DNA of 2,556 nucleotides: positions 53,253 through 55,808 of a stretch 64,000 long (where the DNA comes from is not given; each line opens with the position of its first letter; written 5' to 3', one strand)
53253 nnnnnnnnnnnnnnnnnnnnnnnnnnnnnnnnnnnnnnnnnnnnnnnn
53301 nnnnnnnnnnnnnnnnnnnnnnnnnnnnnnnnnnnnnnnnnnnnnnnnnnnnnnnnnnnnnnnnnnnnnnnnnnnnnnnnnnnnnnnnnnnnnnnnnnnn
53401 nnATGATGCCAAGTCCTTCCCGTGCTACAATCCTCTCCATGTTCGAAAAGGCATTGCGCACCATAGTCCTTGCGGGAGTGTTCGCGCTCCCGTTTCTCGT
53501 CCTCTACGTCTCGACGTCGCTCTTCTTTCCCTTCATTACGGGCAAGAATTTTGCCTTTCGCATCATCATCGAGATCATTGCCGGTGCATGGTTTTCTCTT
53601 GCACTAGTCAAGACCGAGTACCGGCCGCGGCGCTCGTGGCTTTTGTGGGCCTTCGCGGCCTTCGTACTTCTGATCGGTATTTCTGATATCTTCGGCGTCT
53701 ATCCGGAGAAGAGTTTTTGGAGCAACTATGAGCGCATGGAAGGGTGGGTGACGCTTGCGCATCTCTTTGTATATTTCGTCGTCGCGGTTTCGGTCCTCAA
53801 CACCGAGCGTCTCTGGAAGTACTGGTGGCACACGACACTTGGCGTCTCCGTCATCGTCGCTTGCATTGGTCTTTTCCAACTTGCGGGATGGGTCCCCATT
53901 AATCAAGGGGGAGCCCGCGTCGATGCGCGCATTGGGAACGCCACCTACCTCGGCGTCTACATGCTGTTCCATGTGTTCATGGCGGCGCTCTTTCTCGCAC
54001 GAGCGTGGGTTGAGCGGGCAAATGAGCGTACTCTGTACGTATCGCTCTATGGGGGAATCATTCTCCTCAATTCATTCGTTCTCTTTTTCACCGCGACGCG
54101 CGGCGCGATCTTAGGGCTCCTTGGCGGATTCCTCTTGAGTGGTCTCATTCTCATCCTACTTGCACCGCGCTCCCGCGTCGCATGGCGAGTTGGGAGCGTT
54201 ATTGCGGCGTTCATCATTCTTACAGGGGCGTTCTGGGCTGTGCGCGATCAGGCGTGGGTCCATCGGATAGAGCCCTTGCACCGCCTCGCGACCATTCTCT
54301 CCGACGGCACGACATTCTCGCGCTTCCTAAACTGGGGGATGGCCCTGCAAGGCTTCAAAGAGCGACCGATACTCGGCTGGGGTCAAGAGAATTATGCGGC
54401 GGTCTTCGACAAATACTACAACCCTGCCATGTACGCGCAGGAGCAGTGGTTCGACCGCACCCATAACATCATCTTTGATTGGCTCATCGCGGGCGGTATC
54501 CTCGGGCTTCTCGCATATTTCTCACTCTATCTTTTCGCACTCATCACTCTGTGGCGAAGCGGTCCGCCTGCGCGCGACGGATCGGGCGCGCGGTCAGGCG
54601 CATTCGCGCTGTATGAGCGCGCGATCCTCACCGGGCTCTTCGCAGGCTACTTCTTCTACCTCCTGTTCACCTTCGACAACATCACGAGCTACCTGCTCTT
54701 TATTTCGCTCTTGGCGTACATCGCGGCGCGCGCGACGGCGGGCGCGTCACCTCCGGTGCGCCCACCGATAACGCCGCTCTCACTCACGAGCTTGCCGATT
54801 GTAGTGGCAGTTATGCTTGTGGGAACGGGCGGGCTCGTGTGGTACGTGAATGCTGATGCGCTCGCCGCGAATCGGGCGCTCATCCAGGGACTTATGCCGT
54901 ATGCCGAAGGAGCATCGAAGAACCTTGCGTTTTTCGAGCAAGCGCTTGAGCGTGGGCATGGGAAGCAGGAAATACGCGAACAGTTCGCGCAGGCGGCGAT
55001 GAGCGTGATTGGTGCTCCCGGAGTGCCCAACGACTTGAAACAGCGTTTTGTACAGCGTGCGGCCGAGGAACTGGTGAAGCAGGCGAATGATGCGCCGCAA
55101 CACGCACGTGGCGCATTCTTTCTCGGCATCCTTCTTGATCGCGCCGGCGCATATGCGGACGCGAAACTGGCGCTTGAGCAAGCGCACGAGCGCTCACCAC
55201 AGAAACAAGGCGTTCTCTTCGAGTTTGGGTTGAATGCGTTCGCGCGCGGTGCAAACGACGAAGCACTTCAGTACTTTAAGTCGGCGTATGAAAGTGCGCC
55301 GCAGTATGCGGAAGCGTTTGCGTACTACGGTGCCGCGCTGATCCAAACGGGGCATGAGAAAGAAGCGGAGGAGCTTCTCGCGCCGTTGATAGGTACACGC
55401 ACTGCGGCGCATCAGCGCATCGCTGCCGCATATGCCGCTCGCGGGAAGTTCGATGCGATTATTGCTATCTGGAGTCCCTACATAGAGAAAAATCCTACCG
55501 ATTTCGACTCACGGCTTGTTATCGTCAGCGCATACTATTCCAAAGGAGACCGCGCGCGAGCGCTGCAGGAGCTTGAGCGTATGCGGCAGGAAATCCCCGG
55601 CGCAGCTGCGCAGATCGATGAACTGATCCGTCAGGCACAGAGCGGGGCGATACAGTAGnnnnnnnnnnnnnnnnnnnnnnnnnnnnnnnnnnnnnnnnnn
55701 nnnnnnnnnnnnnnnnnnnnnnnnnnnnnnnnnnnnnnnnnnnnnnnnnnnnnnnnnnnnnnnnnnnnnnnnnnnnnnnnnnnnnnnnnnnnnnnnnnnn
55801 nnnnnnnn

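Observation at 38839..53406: Duplicated three-gene cassette [zinc-ribbon C-methyltransferase - Gfo/Idh/MocA - FAD oxidoreductase] flanked by GT-C enzymes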

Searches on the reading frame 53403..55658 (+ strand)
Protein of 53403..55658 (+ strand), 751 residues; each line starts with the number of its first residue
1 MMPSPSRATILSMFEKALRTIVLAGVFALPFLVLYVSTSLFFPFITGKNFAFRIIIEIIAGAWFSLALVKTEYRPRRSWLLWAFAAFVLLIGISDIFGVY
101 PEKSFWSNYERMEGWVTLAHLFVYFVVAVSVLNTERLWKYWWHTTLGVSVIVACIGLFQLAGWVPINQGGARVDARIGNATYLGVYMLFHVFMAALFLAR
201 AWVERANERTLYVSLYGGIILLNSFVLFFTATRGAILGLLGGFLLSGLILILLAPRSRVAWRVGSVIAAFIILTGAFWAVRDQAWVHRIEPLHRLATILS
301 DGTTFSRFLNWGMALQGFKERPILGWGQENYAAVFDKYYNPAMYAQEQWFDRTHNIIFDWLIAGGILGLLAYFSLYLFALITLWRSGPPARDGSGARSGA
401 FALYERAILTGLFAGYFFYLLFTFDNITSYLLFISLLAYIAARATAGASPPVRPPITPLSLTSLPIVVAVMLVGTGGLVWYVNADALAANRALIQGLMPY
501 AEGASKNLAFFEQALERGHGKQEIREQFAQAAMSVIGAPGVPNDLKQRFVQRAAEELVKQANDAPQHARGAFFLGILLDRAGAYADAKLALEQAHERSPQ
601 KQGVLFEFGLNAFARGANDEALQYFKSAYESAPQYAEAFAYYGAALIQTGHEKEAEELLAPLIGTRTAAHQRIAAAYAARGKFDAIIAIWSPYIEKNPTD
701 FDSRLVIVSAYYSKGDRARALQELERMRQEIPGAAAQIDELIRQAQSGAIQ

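Call 3: search_protein_families(library=pfam, proteins=[window:53403-55658:+], max_evalue=0.01)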
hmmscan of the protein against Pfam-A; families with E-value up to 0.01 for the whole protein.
window:53403-55658:+ (751 aa): 7 families
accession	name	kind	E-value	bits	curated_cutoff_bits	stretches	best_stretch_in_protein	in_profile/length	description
PF04932.20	Wzy_C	-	1.2e-18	67.8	31.7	1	220-373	3-149/149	O-Antigen ligase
PF14559.12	TPR_19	-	1.5e-12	48.1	25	1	612-678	1-66/68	Tetratricopeptide repeat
PF13432.12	TPR_16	-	1.6e-06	28.9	32.7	0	607-659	2-54/65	Tetratricopeptide repeat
PF13428.12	TPR_14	-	0.00019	22.3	23.5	0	668-703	2-37/44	Tetratricopeptide repeat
PF03704.23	BTAD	-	0.00083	20.2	22.1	1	631-729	25-124/146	Bacterial transcriptional activator domain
PF14561.12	TPR_20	-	0.0021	18.8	25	0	618-669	4-55/90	Tetratricopeptide repeat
PF23914.1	TPR_CcmH_CycH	-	0.0043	17.3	42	0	612-691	60-145/158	Cytochrome c-type biogenesis protein H TPR domain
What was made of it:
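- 53403..55658 (+): Wzy_C (O-antigen ligase/polymerase-like) membrane protein with C-terminal TPR repeats. PF04932 E 1.2e-18 and PF14559 (call 3).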

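Call 8: search_protein_families(library=ncbifam, proteins=[window:53403-55658:+], max_evalue=0.001)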
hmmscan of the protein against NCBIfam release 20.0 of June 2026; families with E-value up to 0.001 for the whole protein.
window:53403-55658:+ (751 aa): 6 families
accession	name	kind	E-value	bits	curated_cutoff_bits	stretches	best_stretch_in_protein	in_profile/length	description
NF040959.1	MamA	equivalog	6.4e-10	38.8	200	1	550-657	87-194/204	magnetosome protein MamA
TIGR02917.1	PEP_TPR_lipo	equivalog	6.4e-09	34.2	312.2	1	551-736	210-398/899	XrtA/PEP-CTERM system TPR-repeat protein PrsT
TIGR02521.1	type_IV_pilW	equivalog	3.5e-08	33.3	154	1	580-735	43-203/234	type IV pilus biogenesis/stability protein PilW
NF033920.0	C39_PA2778_fam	equivalog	2.4e-06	27.2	150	1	579-659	167-247/255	PA2778 family cysteine peptidase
NF033762.1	social_mot_Tgl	equivalog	0.00011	21.7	225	1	596-725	25-160/252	social motility TPR repeat lipoprotein Tgl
NF008391.2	PRK11189.1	equivalog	0.00061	19.4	250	1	546-659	42-156/297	lipoprotein NlpI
